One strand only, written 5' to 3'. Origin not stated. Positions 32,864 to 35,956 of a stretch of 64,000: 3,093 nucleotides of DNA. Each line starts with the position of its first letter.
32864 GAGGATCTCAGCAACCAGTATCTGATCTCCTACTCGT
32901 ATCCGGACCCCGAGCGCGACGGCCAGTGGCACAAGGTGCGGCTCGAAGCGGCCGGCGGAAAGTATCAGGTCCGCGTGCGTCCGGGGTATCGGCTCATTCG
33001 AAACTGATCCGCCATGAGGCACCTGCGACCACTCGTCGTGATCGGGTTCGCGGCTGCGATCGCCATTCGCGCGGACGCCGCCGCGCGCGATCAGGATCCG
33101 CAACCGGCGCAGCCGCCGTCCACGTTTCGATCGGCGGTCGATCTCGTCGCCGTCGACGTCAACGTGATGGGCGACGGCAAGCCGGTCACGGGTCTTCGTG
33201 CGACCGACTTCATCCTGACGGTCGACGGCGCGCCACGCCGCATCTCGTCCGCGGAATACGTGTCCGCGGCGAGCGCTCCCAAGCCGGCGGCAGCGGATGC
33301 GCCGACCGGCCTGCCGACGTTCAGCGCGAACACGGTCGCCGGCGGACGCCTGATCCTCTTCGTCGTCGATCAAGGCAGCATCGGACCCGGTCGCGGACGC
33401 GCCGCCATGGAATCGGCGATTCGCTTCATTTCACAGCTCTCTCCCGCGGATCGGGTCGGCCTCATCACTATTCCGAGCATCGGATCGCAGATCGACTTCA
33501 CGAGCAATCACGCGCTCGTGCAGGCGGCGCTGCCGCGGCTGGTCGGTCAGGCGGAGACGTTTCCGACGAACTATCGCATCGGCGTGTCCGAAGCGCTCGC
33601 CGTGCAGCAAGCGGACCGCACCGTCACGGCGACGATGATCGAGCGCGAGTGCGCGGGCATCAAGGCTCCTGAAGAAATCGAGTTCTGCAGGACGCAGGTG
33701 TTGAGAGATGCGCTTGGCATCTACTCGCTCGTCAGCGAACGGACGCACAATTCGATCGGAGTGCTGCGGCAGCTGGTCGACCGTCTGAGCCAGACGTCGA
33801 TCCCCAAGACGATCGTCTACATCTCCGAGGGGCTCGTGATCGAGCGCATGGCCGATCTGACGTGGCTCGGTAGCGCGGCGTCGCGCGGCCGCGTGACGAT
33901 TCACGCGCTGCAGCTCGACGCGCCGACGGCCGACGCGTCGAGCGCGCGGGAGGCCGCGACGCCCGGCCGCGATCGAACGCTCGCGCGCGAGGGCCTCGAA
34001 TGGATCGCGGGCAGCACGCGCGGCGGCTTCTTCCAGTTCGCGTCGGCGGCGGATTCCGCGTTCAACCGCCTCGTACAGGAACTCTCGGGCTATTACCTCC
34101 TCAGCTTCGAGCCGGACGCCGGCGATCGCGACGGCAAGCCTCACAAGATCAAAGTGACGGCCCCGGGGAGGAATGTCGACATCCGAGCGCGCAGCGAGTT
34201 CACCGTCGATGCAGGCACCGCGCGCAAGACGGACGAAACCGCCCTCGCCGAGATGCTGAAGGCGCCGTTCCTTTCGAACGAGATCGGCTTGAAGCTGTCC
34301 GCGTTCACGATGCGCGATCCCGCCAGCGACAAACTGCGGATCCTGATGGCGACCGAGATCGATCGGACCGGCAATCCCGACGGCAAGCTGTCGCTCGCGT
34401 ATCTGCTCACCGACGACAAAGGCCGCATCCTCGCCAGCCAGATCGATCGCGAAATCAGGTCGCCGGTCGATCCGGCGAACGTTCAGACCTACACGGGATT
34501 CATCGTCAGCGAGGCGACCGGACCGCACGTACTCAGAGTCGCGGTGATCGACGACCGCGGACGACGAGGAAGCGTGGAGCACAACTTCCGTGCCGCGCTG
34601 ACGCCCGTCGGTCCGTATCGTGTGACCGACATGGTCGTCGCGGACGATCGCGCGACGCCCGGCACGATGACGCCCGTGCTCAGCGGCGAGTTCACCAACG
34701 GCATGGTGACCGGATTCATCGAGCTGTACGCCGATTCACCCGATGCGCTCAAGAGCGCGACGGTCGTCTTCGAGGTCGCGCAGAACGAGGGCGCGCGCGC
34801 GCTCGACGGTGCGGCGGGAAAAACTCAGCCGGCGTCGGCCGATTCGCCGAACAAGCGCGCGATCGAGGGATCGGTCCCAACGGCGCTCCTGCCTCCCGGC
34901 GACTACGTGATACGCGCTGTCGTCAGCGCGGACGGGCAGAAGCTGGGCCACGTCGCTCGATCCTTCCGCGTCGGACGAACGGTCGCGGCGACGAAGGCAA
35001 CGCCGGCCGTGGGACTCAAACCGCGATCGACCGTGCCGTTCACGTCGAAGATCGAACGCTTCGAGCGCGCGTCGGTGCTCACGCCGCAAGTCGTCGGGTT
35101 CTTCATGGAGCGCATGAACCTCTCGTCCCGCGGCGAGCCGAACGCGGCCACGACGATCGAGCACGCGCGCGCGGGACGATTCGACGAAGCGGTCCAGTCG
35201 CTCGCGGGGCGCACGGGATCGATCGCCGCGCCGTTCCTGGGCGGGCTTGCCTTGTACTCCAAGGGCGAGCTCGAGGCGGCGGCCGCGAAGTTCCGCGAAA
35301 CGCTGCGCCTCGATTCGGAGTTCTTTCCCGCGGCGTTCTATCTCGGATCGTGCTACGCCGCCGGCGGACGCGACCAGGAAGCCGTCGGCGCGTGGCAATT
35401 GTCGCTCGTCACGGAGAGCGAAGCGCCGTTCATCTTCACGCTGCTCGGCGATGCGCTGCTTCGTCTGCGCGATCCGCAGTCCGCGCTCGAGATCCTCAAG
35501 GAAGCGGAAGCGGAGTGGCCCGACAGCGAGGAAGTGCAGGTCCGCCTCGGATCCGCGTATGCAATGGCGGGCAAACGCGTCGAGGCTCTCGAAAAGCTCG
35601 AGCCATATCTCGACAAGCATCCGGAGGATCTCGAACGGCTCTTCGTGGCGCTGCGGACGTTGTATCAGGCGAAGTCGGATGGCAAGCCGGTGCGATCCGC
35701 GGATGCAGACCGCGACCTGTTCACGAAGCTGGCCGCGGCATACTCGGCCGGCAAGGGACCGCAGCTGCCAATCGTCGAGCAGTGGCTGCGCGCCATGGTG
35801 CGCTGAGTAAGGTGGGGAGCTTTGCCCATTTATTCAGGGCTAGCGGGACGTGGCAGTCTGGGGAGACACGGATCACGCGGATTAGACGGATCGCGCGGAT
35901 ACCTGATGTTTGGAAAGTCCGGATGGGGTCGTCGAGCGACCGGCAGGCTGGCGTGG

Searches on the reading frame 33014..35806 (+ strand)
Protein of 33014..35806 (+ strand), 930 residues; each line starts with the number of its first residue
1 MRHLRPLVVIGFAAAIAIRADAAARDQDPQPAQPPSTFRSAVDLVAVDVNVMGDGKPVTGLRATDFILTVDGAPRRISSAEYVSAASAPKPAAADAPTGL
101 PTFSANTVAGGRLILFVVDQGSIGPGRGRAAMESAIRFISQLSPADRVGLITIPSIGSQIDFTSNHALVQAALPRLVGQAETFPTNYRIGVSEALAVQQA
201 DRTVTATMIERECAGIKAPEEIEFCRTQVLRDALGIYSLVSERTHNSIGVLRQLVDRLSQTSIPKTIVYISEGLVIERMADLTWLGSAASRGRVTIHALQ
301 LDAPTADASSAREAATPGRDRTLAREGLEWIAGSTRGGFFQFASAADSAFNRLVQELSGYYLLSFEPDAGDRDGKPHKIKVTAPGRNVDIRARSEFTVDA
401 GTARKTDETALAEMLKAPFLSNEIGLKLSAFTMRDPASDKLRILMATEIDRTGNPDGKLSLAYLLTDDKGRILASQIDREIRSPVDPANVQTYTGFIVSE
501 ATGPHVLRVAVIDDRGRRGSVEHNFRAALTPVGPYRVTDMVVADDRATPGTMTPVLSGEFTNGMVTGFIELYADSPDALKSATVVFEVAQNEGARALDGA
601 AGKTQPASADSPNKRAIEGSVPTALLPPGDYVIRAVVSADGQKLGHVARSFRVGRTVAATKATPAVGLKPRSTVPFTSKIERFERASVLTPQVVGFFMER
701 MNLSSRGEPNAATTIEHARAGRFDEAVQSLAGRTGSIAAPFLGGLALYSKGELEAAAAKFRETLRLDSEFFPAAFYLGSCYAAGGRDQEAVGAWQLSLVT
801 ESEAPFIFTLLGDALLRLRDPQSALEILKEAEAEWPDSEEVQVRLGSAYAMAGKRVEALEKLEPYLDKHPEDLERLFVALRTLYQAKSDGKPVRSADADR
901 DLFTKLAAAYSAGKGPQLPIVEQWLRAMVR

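Call 41: search_protein_families(library=pfam, proteins=[window:33014-35806:+], max_evalue=0.0001)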
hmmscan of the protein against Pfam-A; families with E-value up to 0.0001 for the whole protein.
window:33014-35806:+ (930 aa): 6 families
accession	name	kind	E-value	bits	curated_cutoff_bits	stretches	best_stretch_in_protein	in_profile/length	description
PF13432.12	TPR_16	-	4.9e-14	52.9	32.7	2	744-801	4-60/65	Tetratricopeptide repeat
PF14559.12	TPR_19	-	1.5e-09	38.4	25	1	815-875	1-60/68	Tetratricopeptide repeat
PF07719.23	TPR_2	-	2.9e-09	36.8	27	0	744-768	8-32/34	Tetratricopeptide repeat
PF13174.12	TPR_6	-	3.6e-06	27.7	26.3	0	773-795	2-24/33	Tetratricopeptide repeat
PF13428.12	TPR_14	-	4.2e-06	27.4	23.5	0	810-846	6-42/44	Tetratricopeptide repeat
PF13414.12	TPR_11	-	9.1e-05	22.5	26.8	0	744-782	1-39/42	TPR repeat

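Call 85: search_protein_families(library=padloc, proteins=[window:33014-35806:+], max_evalue=0.001)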
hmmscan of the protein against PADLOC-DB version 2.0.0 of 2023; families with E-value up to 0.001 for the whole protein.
window:33014-35806:+ (930 aa): 0 families
